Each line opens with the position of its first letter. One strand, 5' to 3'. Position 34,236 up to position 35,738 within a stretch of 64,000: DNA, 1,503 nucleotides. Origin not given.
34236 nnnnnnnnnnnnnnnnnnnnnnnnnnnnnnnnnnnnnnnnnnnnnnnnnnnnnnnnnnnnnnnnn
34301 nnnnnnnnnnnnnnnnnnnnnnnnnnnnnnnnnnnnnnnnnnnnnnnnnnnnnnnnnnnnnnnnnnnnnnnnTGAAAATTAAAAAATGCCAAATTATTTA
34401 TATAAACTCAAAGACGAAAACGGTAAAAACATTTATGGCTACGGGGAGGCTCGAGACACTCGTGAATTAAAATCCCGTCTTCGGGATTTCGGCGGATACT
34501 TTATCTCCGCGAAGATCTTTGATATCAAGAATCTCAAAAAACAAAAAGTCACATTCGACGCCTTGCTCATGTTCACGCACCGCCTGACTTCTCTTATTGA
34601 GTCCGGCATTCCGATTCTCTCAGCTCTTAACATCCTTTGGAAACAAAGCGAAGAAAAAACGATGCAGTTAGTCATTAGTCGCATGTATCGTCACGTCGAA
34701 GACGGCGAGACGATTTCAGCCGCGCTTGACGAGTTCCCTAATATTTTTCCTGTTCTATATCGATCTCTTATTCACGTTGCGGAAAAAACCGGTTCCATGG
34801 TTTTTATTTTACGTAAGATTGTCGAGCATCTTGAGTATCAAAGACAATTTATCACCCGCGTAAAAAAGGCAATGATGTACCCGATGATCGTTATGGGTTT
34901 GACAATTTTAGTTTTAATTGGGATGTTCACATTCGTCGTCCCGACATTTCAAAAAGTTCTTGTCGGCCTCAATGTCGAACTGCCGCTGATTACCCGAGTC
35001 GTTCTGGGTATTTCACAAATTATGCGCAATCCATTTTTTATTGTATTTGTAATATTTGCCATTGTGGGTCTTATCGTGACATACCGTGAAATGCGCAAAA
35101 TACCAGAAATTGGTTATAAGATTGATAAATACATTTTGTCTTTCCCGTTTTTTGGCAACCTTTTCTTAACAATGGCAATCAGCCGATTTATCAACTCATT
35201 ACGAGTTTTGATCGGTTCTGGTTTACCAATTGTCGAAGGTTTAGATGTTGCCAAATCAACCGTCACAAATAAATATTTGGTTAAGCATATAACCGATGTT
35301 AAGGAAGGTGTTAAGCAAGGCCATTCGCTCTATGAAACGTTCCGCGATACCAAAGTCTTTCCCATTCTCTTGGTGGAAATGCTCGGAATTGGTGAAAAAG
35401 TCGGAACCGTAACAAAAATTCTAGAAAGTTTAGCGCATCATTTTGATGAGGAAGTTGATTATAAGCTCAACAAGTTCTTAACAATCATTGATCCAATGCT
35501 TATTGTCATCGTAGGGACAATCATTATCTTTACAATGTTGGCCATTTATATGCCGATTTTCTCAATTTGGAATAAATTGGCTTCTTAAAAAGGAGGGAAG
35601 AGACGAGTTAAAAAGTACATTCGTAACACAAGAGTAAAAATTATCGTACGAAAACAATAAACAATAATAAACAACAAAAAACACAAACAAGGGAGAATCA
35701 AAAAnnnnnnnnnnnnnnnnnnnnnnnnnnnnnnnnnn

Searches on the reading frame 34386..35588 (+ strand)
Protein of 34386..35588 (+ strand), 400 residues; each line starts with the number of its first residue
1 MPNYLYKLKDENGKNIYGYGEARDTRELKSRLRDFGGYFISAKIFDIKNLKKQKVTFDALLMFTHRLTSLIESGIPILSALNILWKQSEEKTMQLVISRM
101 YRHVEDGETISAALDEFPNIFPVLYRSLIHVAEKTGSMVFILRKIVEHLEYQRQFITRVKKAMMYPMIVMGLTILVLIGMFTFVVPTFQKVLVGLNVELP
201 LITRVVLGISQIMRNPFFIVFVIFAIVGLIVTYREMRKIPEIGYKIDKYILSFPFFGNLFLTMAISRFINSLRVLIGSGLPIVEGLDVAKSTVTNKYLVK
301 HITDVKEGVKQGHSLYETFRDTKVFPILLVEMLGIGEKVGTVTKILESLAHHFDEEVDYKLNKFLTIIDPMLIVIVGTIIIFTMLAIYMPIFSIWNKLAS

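Call 3: search_protein_families(library=pfam, proteins=[window:34386-35588:+], max_evalue=0.01)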
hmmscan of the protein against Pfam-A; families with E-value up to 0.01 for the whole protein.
window:34386-35588:+ (400 aa): 1 family
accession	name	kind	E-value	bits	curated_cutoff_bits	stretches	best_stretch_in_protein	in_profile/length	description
PF00482.28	T2SSF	-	1.2e-52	177.6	25.2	2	63-186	1-125/125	Type II secretion system (T2SS), protein F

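Call 4: search_protein_families(library=ncbifam, proteins=[window:34386-35588:+], max_evalue=0.01)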
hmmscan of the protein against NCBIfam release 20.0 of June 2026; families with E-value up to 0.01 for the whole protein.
window:34386-35588:+ (400 aa): 6 families
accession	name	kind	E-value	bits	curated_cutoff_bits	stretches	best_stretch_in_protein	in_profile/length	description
TIGR02120.1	GspF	equivalog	7.5e-92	308.6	424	1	4-395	1-398/401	type II secretion system inner membrane protein GspF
NF052607.1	T4PiliAsmPilCThrm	equivalog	1.8e-78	264.5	700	1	1-399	1-405/406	type IV pilus assembly protein PilC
NF007861.0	PRK10573.1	equivalog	9.1e-77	258.8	401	1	11-397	14-397/401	protein transport protein HofC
NF052606.1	T4PiliAsmPilCMyx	equivalog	1.1e-70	238.7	700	1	2-396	20-416/419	type IV pilus assembly protein PilC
NF047826.1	T3SSXpsF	equivalog_domain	1.6e-60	205.1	650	1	1-396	1-402/405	type II secretion system protein XpsF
NF041012.2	T4P_ComGB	equivalog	8e-41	140.5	240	1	63-394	6-330/332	competence type IV pilus assembly protein ComGB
